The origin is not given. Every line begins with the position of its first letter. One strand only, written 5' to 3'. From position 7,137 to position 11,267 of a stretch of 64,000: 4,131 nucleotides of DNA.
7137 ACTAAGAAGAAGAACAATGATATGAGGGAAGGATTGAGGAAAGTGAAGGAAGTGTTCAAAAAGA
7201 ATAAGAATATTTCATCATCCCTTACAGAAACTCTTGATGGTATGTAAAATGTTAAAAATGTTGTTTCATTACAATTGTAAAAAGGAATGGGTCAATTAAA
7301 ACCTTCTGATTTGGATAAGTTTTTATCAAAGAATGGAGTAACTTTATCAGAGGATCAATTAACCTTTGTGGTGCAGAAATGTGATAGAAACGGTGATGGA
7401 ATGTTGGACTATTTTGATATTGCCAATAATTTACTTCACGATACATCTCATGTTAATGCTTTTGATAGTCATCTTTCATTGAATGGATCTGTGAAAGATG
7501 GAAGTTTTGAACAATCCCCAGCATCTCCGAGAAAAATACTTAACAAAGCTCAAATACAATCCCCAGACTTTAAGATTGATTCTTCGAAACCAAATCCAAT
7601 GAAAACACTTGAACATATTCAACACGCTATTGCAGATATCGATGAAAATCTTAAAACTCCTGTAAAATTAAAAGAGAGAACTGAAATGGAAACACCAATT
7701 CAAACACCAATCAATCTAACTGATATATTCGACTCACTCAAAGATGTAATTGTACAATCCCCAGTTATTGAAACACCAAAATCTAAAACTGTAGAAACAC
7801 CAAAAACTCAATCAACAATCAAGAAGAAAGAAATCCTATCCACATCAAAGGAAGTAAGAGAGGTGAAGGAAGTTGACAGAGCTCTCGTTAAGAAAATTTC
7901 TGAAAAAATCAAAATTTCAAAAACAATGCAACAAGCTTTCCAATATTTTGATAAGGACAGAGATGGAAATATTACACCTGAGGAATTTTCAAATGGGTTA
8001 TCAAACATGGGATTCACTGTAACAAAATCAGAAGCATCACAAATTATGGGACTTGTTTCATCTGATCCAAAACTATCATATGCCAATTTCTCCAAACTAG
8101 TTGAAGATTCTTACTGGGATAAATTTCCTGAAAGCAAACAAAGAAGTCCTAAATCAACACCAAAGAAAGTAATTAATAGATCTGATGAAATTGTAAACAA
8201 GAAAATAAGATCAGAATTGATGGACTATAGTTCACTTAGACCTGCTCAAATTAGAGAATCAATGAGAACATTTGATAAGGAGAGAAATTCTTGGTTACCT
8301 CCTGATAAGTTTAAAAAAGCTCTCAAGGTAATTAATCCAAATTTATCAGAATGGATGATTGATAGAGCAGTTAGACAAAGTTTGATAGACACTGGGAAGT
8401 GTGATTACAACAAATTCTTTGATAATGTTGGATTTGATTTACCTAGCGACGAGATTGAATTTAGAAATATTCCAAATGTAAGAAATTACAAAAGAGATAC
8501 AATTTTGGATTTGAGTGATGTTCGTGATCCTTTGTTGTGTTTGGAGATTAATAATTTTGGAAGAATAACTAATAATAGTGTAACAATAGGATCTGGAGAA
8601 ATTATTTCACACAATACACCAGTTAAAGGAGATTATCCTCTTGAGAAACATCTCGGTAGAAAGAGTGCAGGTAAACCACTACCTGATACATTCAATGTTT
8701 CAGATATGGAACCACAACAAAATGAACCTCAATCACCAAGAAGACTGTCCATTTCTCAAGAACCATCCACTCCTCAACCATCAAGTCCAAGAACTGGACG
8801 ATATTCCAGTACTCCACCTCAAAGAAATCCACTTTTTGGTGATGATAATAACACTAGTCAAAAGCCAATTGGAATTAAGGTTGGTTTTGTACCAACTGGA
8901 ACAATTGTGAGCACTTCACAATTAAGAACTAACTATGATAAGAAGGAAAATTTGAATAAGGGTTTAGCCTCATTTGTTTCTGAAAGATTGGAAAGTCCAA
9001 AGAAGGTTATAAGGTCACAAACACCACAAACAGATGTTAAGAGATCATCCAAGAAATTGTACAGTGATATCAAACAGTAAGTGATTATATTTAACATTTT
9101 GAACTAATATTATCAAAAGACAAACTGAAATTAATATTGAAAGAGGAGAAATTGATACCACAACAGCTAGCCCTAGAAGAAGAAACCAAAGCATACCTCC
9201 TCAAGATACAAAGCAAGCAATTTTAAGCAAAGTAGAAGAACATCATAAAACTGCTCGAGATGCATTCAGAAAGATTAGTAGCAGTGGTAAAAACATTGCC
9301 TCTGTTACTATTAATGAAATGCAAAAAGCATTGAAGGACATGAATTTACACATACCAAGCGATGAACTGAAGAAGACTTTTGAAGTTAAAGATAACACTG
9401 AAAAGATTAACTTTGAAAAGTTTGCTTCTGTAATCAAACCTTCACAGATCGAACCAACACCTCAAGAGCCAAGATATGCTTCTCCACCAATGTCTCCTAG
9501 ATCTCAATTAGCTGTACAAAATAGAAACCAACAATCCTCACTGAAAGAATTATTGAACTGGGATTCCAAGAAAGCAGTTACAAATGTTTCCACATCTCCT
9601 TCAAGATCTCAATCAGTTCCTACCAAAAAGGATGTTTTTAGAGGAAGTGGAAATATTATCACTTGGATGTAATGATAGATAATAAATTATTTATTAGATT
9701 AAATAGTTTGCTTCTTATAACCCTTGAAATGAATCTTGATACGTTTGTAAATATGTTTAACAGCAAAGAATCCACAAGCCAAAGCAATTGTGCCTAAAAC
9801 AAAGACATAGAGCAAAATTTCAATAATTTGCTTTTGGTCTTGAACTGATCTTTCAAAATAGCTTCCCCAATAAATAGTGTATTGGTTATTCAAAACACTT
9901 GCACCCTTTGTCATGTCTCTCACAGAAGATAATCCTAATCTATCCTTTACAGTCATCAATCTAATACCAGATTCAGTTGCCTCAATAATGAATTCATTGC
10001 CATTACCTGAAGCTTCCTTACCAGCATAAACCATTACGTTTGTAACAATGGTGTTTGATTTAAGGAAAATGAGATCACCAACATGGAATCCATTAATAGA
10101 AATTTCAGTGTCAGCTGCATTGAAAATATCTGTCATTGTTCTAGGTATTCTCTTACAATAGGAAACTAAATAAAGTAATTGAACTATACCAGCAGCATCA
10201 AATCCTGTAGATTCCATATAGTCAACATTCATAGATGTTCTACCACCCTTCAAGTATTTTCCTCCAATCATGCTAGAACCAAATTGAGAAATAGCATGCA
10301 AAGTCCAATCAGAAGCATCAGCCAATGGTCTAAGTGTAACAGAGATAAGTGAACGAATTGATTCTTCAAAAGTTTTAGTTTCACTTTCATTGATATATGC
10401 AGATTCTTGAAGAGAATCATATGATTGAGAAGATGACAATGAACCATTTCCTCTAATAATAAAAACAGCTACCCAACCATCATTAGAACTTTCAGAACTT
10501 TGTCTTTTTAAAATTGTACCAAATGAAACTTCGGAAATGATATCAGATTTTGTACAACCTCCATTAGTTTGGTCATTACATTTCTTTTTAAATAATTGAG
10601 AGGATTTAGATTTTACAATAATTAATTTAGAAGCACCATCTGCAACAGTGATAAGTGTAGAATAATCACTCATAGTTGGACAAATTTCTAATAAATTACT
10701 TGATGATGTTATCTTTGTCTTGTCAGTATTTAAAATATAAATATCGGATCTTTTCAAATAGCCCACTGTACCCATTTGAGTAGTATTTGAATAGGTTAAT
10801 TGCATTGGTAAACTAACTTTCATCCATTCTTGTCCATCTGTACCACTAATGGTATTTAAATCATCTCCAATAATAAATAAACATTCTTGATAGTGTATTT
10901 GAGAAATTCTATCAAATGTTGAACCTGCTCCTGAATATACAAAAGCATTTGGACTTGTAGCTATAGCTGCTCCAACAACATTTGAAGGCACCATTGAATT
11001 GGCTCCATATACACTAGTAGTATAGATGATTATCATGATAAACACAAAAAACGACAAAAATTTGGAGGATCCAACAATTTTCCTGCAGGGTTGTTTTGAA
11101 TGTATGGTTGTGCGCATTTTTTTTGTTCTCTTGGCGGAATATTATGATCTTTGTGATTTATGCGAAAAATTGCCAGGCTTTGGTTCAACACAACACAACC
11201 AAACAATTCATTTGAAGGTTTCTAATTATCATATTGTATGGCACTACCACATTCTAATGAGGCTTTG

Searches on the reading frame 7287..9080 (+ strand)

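Call 57: search_protein_families(library=pfam, proteins=[window:7287-9080:+], max_evalue=0.001)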
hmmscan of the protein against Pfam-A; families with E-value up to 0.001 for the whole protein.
window:7287-9080:+ (597 aa): 6 families
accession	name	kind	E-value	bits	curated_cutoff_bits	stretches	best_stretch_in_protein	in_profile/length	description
PF13499.12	EF-hand_7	-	7e-16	58.8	30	1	213-272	3-66/67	EF-hand domain pair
PF13405.12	EF-hand_6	-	3.4e-12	45.4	25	1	214-242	2-30/30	EF-hand domain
PF00036.39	EF-hand_1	-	1.3e-09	37.4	25.4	1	214-240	2-28/29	EF hand domain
PF13202.12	EF-hand_5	-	7.1e-08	32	25.9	1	215-236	2-23/25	EF hand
PF05042.19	Caleosin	-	6.3e-06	26.6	27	1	213-253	5-45/170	Caleosin related protein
PF13833.12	EF-hand_8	-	0.00019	21.5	28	0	212-235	25-48/54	EF-hand domain pair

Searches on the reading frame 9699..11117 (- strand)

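Call 57: search_protein_families(library=pfam, proteins=[window:9699-11117:-], max_evalue=0.001)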
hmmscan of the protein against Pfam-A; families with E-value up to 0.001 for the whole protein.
window:9699-11117:- (472 aa): 1 family
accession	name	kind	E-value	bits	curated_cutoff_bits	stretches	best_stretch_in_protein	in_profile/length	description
PF00877.26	NLPC_P60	-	5.2e-07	30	23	1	287-389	3-90/105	NlpC/P60 family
